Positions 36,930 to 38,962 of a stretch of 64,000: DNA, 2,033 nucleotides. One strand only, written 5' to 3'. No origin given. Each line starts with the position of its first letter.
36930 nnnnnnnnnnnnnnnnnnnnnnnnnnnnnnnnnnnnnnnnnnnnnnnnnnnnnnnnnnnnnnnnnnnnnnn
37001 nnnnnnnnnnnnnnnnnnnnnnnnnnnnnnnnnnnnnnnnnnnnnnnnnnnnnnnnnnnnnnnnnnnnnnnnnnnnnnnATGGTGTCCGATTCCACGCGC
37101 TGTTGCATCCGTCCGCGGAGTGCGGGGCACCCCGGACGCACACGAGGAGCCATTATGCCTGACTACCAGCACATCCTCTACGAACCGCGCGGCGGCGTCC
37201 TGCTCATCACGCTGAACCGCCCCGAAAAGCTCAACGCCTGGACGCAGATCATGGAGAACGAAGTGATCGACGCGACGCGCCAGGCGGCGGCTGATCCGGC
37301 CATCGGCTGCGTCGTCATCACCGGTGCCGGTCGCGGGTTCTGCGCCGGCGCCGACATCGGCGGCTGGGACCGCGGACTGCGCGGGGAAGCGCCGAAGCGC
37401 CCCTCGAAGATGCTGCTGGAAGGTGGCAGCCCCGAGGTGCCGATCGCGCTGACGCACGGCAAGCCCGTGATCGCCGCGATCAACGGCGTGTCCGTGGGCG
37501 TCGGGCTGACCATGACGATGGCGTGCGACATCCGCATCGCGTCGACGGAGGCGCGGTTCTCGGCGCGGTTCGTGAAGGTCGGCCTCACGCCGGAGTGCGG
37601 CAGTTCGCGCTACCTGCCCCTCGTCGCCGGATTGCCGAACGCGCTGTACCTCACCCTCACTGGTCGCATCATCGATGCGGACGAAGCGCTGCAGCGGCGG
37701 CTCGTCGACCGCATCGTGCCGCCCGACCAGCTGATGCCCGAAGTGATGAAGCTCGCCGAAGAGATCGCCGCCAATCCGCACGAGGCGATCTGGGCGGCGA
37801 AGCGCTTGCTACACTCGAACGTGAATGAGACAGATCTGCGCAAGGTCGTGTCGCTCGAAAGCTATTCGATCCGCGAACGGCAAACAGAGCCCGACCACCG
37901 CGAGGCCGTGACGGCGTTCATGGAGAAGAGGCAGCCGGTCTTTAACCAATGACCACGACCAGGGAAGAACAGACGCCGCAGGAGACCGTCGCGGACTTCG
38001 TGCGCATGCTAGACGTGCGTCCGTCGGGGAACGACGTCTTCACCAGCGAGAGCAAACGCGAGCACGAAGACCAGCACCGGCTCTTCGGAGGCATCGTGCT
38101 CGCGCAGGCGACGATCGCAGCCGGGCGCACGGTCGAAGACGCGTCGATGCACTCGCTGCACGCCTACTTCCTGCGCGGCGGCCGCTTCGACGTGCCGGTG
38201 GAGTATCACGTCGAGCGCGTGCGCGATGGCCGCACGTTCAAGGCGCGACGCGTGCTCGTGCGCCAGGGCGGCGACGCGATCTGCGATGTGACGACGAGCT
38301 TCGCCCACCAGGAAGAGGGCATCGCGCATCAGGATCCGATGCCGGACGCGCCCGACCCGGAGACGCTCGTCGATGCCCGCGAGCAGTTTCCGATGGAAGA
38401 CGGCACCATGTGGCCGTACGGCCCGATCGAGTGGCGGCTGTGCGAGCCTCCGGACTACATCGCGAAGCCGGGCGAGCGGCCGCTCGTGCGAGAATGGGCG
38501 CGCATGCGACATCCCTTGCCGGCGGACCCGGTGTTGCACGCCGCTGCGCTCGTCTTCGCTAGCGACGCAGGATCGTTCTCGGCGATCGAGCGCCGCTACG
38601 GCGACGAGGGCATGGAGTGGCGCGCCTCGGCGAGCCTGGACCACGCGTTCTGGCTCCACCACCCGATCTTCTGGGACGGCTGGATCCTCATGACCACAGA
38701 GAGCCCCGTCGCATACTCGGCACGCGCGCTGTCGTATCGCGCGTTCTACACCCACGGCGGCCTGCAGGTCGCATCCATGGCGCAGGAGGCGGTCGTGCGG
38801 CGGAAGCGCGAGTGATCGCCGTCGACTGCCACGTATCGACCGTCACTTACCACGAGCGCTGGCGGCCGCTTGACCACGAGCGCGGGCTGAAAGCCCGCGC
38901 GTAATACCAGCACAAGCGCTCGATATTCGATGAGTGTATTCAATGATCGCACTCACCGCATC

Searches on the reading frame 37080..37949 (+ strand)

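Call 39: search_protein_families(library=pfam, proteins=[window:37080-37949:+], max_evalue=0.001)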
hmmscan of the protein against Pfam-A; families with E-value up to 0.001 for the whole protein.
window:37080-37949:+ (290 aa): 2 families
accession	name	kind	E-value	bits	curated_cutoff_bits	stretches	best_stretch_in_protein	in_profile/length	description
PF00378.25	ECH_1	-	5.5e-53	180.3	27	1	38-290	4-250/251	Enoyl-CoA hydratase/isomerase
PF16113.10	ECH_2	-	1.2e-31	110.9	27.2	1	42-257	3-215/335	Enoyl-CoA hydratase/isomerase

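Call 48: search_protein_families(library=ncbifam, proteins=[window:37080-37949:+], max_evalue=0.00001)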
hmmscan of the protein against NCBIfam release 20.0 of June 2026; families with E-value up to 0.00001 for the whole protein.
window:37080-37949:+ (290 aa): 69 families (the best 25 are shown)
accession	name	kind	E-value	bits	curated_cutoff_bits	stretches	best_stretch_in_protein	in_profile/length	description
NF006109.0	PRK08260.1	subfamily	2.6e-68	230.4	320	1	28-289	2-276/296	enoyl-CoA hydratase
NF004857.0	PRK06210.1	equivalog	3.2e-64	217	341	1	27-289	5-273/275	enoyl-CoA hydratase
NF006699.0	PRK09245.1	subfamily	7.1e-59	199.2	354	1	30-289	3-264/266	crotonase/enoyl-CoA hydratase family protein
NF051848.1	EnCoAHydtEchA19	equivalog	2.8e-56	190.9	400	1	31-289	1-256/258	enoyl-CoA hydratase EchA19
TIGR02280.1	PaaB1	equivalog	6e-52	176.7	345.15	1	32-289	1-254/256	2-(1,2-epoxy-1,2-dihydrophenyl)acetyl-CoA isomerase PaaG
NF004840.0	PRK06190.1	equivalog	9.3e-50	169.6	253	1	32-270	6-238/260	enoyl-CoA hydratase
NF004525.0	PRK05870.1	equivalog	4.9e-48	164.2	285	1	30-281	3-247/249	enoyl-CoA hydratase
NF004517.0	PRK05862.1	equivalog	2.2e-47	161.8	396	1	28-289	2-255/257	enoyl-CoA hydratase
NF004635.0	PRK05981.1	equivalog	8e-47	160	351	1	28-288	2-263/266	enoyl-CoA hydratase/isomerase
NF004475.0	PRK05809.1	subfamily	1.4e-45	155.8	394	1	28-289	2-258/260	short-chain-enoyl-CoA hydratase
NF046063.1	oxepin_alt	equivalog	2.3e-45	155.1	300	1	35-286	5-253/254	oxepin-CoA hydrolase, alternative type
NF006107.0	PRK08258.1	equivalog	2.3e-44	151.8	330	1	29-289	16-275/277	enoyl-CoA hydratase family protein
NF005700.0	PRK07511.1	subfamily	4.7e-44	150.9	274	1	33-289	6-259/260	enoyl-CoA hydratase family protein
NF004681.0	PRK06023.1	equivalog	6.5e-43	147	282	1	30-284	3-249/250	crotonase/enoyl-CoA hydratase family protein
NF004781.0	PRK06127.1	subfamily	1.3e-41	143.1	291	1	30-289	11-267/269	enoyl-CoA hydratase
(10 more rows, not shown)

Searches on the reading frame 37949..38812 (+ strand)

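Call 39: search_protein_families(library=pfam, proteins=[window:37949-38812:+], max_evalue=0.001)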
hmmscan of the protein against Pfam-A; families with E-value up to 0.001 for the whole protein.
window:37949-38812:+ (288 aa): 3 families
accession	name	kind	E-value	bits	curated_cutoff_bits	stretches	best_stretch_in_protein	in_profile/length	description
PF02551.21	Acyl_CoA_thio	-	3.3e-21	75.9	21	1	160-280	8-130/132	Acyl-CoA thioesterase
PF13622.12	4HBT_3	-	1.5e-18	67.2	24.3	1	41-118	7-82/83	Acyl-CoA thioesterase N-terminal domain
PF20789.3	4HBT_3C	-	2.6e-15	57.3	24.1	1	157-283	19-140/140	Acyl-CoA thioesterase C-terminal domain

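Call 48: search_protein_families(library=ncbifam, proteins=[window:37949-38812:+], max_evalue=0.00001)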
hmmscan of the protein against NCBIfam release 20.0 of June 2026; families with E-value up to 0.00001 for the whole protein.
window:37949-38812:+ (288 aa): 2 families
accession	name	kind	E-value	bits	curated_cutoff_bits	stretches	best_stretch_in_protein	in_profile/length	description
TIGR00189.1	tesB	equivalog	4.5e-54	183.8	292.85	1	29-284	9-282/282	acyl-CoA thioesterase II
NF007817.0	PRK10526.1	equivalog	2.4e-42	145.4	481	1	20-286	11-285/286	acyl-CoA thioesterase II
